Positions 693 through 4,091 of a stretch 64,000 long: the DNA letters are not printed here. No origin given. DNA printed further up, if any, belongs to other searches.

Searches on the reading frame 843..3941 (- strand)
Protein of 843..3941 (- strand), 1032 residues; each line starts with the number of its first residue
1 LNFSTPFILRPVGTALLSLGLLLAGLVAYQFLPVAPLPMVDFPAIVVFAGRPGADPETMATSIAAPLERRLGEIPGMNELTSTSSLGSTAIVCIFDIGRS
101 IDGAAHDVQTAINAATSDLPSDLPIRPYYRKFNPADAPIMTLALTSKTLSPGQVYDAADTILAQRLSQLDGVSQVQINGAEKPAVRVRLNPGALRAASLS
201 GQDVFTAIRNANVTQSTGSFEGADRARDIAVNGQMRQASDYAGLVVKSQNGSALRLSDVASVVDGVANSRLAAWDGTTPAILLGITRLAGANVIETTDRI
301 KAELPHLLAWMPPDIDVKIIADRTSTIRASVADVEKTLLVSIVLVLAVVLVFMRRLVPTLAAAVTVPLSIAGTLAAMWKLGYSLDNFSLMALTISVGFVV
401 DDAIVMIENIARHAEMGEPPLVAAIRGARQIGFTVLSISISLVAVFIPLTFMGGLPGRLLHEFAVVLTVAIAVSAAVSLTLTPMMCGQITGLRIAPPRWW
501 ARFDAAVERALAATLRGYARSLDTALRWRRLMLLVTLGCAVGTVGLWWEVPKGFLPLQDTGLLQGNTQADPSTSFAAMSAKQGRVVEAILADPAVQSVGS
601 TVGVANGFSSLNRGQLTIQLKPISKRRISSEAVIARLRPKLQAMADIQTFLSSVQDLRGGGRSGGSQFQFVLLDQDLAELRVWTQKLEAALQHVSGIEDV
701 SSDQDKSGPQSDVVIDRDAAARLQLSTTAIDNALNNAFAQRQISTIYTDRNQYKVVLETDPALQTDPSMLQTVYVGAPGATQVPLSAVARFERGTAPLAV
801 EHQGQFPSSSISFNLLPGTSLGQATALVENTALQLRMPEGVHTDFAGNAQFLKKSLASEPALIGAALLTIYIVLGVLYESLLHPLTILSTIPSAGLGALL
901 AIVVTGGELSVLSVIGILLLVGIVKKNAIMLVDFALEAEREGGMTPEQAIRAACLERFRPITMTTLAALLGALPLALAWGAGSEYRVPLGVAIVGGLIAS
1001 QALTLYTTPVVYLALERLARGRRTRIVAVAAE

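Call 10: search_protein_families(library=pfam, proteins=[window:843-3941:-], max_evalue=1)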
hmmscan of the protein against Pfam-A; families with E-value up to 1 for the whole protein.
window:843-3941:- (1032 aa): 2 families
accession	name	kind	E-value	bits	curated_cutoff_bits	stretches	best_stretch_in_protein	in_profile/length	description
PF00873.25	ACR_tran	-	1.2e-297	990.4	28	1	5-1015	3-1020/1021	AcrB/AcrD/AcrF family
PF02355.23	SecD_SecF_C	-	5.9e-06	26.3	20.5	2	337-479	36-176/189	Protein export membrane protein SecD/SecF, C-terminal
